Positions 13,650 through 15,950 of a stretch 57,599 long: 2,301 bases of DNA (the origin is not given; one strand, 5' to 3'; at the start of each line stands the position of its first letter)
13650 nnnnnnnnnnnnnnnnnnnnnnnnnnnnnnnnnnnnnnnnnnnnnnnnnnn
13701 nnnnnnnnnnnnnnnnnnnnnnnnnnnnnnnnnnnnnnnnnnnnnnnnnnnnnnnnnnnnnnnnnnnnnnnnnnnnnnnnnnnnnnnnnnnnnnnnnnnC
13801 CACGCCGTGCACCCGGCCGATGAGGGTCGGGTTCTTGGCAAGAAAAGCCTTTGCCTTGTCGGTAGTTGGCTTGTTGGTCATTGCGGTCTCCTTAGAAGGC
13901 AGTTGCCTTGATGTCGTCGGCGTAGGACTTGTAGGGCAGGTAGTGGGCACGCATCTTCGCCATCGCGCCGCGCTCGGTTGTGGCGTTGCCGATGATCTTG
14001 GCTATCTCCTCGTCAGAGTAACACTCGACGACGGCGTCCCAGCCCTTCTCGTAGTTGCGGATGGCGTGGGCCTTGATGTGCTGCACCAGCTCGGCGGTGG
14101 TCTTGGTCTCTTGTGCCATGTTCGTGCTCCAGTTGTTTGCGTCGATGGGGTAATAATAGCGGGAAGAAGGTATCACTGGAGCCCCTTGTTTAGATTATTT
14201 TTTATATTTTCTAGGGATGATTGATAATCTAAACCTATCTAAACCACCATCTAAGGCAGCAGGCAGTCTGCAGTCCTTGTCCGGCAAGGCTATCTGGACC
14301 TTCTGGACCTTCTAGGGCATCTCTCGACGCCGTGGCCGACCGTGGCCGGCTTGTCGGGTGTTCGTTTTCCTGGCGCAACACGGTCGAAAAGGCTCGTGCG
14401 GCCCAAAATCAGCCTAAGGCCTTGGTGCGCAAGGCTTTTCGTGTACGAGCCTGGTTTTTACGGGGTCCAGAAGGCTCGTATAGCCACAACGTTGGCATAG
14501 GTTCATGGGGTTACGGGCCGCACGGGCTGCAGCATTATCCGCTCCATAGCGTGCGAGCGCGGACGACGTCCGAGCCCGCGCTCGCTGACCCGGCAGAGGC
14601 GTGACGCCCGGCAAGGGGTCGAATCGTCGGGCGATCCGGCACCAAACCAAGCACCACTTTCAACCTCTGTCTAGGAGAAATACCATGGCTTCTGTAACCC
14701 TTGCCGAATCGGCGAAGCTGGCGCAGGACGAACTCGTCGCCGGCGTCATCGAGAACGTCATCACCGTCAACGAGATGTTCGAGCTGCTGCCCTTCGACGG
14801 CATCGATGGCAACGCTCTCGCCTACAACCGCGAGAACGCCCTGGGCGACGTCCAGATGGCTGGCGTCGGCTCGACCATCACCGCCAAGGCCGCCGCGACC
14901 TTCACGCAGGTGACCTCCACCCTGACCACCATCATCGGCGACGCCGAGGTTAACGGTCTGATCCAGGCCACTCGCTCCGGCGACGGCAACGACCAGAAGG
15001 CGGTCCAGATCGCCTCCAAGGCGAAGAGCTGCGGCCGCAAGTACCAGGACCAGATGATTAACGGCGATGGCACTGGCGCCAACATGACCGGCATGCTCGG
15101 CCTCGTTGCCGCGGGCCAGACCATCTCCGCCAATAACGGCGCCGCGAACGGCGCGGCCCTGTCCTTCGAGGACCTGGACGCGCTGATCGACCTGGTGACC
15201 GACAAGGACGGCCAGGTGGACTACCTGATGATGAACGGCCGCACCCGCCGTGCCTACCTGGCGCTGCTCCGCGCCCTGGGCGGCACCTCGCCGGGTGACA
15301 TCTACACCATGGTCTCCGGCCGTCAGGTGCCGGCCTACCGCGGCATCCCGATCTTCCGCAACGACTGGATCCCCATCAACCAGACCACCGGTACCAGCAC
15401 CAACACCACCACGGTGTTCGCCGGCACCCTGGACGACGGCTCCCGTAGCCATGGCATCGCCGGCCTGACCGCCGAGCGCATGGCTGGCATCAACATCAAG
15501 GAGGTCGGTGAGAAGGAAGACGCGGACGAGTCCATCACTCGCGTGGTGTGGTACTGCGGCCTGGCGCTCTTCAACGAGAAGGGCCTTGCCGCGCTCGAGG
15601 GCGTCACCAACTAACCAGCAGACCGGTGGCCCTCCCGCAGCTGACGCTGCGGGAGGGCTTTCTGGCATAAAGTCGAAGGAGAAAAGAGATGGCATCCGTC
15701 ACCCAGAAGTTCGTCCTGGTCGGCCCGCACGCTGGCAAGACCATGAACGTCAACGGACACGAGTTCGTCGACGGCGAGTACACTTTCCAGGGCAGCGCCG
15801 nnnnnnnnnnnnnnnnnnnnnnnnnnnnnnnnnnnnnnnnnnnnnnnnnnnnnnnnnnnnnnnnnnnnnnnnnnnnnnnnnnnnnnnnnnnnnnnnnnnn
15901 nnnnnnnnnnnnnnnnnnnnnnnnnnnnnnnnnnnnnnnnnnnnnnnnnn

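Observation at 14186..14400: Two long non-coding, motif-sharing regulatory regions 40 kb apart (upstream of the capsid operon and upstream of terminase)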

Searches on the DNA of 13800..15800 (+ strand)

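Call 6: search_dna_similar(query=window:13800-15800:+, collection=phages, mode=distant, max_rows=25)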
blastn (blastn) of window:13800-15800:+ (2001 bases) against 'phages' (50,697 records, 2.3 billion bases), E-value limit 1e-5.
Records with a match: 135; places in all: 138; records where one place covers at least 80% of the query: 8.
Best place of each record, by identity: 95-99% 5; 90-95% 2; 80-90% 24; 60-80% 104.
By first word of the organism name: Pseudomonas 81; Xanthomonas 23; Stenotrophomonas 9; Bordetella 9; Brevundimonas 5; Variovorax 2; Janthinobacterium 2; Rhodobacter 2; Sphaerotilus 1; Escherichia 1.
By host as written in the record: Pseudomonas aeruginosa 31; Pseudomonas aeruginosa PAO1 23; Bordetella bronchiseptica ATCC 10580 9; - 8; Pseudomonas aeruginosa PA14 6; Xanthomonas arboricola pv. juglandis IVIA 1317-1a 6; Pseudomonas sp. 6; Xanthomonas translucens pv. translucens (DSM 18974) 4; and 27 more.
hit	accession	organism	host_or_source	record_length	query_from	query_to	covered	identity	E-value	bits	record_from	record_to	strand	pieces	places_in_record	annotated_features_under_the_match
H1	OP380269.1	Pseudomonas phage phiH1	Pseudomonas aeruginosa PA14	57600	1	2001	100%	97.9%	0e+0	3416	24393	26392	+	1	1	major capsid protein | hypothetical protein (x3)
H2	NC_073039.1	Pseudomonas phage phiH1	Pseudomonas aeruginosa PA14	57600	1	2001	100%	97.9%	0e+0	3416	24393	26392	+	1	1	major capsid protein | hypothetical protein (x3)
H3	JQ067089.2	Pseudomonas phage PaMx28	Pseudomonas aeruginosa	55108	1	2001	100%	91.6%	0e+0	2819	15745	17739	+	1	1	major head protein | hypothetical protein (x3) | terminator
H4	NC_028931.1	Pseudomonas phage PaMx28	Pseudomonas aeruginosa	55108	1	2001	100%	91.6%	0e+0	2819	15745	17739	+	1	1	major head protein | hypothetical protein (x3) | terminator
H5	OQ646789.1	Pseudomonas phage PA_LZ02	Pseudomonas aeruginosa PAO1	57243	1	2001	89%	97.6%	0e+0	3010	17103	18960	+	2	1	putative major structural protein | hypothetical protein (x2)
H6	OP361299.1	Pseudomonas phage phiH2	Pseudomonas sp. PA14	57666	328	2001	84%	96.5%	0e+0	2747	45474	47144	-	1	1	capsid protein | hypothetical protein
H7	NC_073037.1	Pseudomonas phage phiH2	Pseudomonas sp. PA14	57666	328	2001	84%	96.5%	0e+0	2747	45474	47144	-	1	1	capsid protein | hypothetical protein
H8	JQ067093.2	Pseudomonas phage PaMx74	Pseudomonas aeruginosa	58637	501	2001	75%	85.0%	0e+0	1667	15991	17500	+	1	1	putative major head protein | hypothetical protein | terminator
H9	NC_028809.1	Pseudomonas phage PaMx74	Pseudomonas aeruginosa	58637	501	2001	75%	85.0%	0e+0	1667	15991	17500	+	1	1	major head protein | hypothetical protein | terminator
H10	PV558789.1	Variovorax phage V45iii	Variovorax sp. SCN45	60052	3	1994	80%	77.0%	0e+0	1231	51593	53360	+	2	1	record has no annotation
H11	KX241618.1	Xanthomonas phage Xoo-sp2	Xanthomonas oryzae pv. oryzae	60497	3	1986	74%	83.5%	0e+0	1516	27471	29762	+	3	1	major head protein | hypothetical protein (x4)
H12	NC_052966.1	Xanthomonas phage Xoo-sp2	Xanthomonas oryzae pv. oryzae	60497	3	1986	74%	83.5%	0e+0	1516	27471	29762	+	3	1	major head protein | hypothetical protein (x4)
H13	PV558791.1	Variovorax phage VBv52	Variovorax boronicumulans DSM 21722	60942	3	1984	74%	82.4%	0e+0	1460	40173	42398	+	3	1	record has no annotation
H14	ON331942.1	Stenotrophomonas phage vB_Sm_QDWS359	Stenotrophomonas maltophilia SM102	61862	3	2000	72%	83.8%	0e+0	1528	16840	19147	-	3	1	major head protein | hypothetical protein (x4)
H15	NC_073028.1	Stenotrophomonas phage vB_Sm_QDWS359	Stenotrophomonas maltophilia SM102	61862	3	2000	72%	83.8%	0e+0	1528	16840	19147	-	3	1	major head protein | hypothetical protein (x4)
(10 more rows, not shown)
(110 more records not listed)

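Call 11: get_annotated_region(hit=H3, flank=500)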
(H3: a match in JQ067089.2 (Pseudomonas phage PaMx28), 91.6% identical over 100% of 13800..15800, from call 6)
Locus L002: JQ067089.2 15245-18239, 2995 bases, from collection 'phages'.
description: Pseudomonas phage PaMx28, partial genome.
organism: Pseudomonas phage PaMx28 (NCBI taxid 1175659)
taxonomy: Viruses; Duplodnaviria; Heunggongvirae; Uroviricota; Caudoviricetes; Pamexvirus; Pamexvirus PaMx28
host: Pseudomonas aeruginosa; source: sewage; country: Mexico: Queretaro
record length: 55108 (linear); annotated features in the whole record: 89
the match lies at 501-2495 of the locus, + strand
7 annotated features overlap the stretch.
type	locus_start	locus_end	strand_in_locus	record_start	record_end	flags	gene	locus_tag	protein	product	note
CDS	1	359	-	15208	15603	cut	-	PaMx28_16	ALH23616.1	hypothetical protein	-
CDS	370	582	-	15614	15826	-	-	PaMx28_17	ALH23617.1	hypothetical protein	-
CDS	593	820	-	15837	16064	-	-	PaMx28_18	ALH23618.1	hypothetical protein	-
CDS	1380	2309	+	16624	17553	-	-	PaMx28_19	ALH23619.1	major head protein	-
regulatory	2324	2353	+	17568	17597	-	-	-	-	terminator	terminator_7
CDS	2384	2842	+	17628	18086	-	-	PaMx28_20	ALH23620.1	hypothetical protein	-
CDS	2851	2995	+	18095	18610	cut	-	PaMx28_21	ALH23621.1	virion structural protein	-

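Call 14: search_dna_similar(query=window:14123-14685:+, collection=phages, mode=distant, max_rows=40, max_evalue=0.01)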
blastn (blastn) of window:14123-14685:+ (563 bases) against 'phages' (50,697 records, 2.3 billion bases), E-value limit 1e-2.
Records with a match: 41; places in all: 43; records where one place covers at least 80% of the query: 11.
Best place of each record, by identity: 95-99% 5; 80-90% 4; 60-80% 32.
By first word of the organism name: Xanthomonas 21; Pseudomonas 9; Stenotrophomonas 7; Janthinobacterium 2; Variovorax 2.
By host as written in the record: Xanthomonas arboricola pv. juglandis IVIA 1317-1a 6; Pseudomonas aeruginosa 4; Xanthomonas translucens pv. translucens (DSM 18974) 4; Stenotrophomonas maltophilia D1585 3; Xanthomonas sp. 3; Pseudomonas aeruginosa PA14 2; Pseudomonas sp. PA14 2; Janthinobacterium lividum EIF1 2; and 10 more.
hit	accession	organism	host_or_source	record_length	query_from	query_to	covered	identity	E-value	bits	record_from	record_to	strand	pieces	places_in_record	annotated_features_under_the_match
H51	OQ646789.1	Pseudomonas phage PA_LZ02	Pseudomonas aeruginosa PAO1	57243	4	563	99%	97.7%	0e+0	952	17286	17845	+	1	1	putative major structural protein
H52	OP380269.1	Pseudomonas phage phiH1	Pseudomonas aeruginosa PA14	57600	1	557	99%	97.1%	0e+0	930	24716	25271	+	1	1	hypothetical protein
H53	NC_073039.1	Pseudomonas phage phiH1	Pseudomonas aeruginosa PA14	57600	1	557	99%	97.1%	0e+0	930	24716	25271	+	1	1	hypothetical protein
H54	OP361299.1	Pseudomonas phage phiH2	Pseudomonas sp. PA14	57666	5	557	98%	96.0%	0e+0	888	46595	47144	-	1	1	none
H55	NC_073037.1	Pseudomonas phage phiH2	Pseudomonas sp. PA14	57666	5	557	98%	96.0%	0e+0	888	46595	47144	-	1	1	none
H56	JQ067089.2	Pseudomonas phage PaMx28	Pseudomonas aeruginosa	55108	1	557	99%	85.0%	1e-168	599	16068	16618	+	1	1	none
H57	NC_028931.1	Pseudomonas phage PaMx28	Pseudomonas aeruginosa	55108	1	557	99%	85.0%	1e-168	599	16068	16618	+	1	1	none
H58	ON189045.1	Xanthomonas phage Elanor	Xanthomonas translucens pv. translucens ...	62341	105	562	81%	72.0%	8e-50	203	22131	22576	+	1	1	none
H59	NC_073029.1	Xanthomonas phage Elanor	Xanthomonas translucens pv. translucens ...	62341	105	562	81%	72.0%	8e-50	203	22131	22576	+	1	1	none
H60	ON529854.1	Janthinobacterium phage vB_JliS-Donnerlittchen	Janthinobacterium lividum EIF1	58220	104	563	82%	68.7%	2e-31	142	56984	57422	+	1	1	none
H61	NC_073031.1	Janthinobacterium phage vB_JliS-Donnerlittchen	Janthinobacterium lividum EIF1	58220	104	563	82%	68.7%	2e-31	142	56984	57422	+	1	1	none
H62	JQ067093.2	Pseudomonas phage PaMx74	Pseudomonas aeruginosa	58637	178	563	69%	76.3%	8e-69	266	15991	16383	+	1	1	putative major head protein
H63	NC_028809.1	Pseudomonas phage PaMx74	Pseudomonas aeruginosa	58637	178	563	69%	76.3%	8e-69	266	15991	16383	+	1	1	major head protein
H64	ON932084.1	Xanthomonas phage vB_Xar_IVIA-DoCa10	Xanthomonas arboricola pv. juglandis ...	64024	128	531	72%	71.8%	4e-35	155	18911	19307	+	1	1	none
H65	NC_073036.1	Xanthomonas phage vB_Xar_IVIA-DoCa10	Xanthomonas arboricola pv. juglandis ...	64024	128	531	72%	71.8%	4e-35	155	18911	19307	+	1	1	none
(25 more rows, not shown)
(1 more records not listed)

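Call 27: search_rna_families(source=window, start=14100, end=14720, threshold=evalue, max_evalue=10)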
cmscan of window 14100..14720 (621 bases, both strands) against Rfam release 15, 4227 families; matches with E-value up to 10: 1.
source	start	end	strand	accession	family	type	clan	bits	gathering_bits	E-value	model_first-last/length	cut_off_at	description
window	14375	14392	+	RF02946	cow-rumen-1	Gene; sRNA;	-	12.3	53.4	9.6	1-61/61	no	cow-rumen-1 RNA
